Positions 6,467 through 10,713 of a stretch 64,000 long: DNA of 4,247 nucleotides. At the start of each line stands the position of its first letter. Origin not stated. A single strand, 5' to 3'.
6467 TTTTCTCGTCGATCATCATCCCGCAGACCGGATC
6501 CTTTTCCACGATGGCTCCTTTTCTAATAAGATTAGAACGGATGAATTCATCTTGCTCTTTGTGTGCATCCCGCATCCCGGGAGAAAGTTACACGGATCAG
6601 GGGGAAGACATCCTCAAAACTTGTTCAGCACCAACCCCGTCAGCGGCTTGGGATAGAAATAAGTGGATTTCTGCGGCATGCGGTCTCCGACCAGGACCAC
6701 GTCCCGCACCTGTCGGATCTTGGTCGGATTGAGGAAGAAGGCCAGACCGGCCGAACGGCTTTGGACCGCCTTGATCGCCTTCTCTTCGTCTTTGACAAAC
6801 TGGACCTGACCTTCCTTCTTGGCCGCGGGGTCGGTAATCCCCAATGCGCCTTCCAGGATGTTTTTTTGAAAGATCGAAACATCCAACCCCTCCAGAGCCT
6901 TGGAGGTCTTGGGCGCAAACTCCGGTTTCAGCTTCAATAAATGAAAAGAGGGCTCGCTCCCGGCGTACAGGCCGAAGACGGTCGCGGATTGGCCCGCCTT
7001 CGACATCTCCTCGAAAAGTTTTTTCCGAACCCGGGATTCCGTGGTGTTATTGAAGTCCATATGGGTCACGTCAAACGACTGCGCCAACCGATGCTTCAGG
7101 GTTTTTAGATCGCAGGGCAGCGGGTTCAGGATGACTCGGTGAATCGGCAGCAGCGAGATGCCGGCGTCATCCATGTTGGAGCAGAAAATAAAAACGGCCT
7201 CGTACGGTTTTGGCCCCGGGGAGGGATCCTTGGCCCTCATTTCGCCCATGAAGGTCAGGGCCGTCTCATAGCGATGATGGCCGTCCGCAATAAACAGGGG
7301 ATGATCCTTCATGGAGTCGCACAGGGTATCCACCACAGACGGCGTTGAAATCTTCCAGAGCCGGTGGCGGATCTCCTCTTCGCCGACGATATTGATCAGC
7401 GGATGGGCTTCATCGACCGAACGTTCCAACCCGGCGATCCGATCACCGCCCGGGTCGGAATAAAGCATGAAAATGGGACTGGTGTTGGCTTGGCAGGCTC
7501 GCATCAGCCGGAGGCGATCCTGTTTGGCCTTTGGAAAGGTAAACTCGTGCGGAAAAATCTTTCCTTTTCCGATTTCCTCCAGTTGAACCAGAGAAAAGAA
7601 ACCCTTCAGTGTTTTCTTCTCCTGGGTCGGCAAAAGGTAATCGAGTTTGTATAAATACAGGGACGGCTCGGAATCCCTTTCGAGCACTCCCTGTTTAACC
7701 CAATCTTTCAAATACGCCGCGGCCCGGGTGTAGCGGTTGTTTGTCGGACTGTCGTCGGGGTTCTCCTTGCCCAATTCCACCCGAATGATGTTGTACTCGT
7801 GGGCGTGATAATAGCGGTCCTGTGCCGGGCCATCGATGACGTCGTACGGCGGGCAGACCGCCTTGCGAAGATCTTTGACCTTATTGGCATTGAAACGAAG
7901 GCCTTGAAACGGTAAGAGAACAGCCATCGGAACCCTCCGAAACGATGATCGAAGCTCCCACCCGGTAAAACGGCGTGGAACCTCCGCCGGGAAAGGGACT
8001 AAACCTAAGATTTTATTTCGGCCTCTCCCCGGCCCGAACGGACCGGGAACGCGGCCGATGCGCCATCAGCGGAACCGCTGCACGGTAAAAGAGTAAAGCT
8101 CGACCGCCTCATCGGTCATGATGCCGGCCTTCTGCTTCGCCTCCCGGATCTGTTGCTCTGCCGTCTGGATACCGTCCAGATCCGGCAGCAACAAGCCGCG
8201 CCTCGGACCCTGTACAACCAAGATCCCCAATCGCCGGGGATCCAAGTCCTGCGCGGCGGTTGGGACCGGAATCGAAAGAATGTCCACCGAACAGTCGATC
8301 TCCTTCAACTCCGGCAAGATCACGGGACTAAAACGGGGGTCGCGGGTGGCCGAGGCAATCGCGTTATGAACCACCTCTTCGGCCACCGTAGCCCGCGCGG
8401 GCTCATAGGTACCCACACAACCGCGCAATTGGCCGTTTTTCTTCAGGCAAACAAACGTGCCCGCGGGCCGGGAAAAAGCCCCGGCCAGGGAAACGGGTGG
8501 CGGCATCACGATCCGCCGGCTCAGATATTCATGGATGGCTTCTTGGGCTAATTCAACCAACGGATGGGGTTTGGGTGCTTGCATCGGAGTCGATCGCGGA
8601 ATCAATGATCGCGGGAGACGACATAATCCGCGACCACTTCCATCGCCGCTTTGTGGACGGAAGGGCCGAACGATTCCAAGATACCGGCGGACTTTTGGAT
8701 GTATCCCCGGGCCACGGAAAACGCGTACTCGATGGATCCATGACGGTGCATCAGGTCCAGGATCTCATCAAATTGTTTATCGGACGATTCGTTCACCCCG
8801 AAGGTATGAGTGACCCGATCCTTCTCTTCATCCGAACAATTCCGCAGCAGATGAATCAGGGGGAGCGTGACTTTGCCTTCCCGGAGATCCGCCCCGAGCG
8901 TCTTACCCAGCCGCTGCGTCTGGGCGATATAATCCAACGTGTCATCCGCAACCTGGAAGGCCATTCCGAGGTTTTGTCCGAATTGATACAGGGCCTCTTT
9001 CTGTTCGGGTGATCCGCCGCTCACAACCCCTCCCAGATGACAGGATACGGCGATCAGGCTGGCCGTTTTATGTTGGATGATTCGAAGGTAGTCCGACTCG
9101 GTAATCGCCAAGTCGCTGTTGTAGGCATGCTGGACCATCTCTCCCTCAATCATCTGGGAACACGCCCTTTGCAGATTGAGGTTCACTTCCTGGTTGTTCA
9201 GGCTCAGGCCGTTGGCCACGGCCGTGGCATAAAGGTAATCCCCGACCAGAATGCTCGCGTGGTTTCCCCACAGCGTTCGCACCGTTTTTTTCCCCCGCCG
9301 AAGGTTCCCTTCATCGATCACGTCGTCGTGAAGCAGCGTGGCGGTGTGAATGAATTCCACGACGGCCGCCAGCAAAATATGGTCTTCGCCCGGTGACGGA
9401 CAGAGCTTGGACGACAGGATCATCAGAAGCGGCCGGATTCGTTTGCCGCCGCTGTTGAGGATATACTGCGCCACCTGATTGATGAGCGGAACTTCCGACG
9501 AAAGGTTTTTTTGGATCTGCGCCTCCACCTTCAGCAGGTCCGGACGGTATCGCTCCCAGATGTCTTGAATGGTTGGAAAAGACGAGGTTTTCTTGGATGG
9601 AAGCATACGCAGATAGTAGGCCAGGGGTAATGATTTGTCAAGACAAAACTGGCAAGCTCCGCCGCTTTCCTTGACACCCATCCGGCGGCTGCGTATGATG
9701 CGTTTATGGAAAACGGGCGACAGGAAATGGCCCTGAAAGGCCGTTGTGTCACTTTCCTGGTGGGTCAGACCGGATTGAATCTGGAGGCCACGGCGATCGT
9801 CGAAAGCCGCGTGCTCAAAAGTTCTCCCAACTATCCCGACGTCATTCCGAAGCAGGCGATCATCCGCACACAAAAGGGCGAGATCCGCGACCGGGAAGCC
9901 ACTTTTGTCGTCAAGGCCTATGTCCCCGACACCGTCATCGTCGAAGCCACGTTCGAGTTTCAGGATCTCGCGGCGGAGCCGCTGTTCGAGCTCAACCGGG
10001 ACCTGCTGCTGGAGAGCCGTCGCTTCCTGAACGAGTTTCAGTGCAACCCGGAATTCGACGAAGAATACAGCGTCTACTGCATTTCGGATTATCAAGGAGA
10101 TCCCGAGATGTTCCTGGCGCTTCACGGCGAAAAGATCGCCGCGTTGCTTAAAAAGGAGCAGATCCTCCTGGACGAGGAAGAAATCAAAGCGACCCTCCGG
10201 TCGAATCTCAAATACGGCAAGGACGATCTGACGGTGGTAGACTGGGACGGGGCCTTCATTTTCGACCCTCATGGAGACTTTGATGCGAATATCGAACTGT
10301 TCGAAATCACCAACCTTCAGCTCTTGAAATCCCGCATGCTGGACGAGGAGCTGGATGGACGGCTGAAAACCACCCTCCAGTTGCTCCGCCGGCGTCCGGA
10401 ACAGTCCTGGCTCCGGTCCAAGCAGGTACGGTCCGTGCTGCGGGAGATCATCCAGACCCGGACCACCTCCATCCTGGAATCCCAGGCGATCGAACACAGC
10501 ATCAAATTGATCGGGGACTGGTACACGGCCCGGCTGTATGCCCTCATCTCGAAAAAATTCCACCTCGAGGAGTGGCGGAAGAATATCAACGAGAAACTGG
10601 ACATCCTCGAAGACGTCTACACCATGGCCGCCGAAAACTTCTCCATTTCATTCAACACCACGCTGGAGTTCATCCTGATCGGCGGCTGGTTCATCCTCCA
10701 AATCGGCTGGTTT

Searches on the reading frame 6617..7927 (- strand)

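Call 84: search_protein_families(library=pfam, proteins=[window:6617-7927:-], max_evalue=0.00001)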
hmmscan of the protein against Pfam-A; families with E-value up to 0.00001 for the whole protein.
window:6617-7927:- (437 aa): 1 family
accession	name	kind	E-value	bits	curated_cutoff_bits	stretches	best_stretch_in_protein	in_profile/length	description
PF06245.16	DUF1015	-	3.4e-84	283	25.8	1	4-351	1-325/325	Protein of unknown function (DUF1015)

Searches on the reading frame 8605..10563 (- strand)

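Call 84: search_protein_families(library=pfam, proteins=[window:8605-10563:-], max_evalue=0.00001)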
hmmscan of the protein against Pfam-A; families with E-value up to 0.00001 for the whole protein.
window:8605-10563:- (653 aa): 1 family
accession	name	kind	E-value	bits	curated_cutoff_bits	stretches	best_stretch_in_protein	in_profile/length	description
PF00348.22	polyprenyl_synt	-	2.8e-73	246.7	27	1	359-604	2-250/251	Polyprenyl synthetase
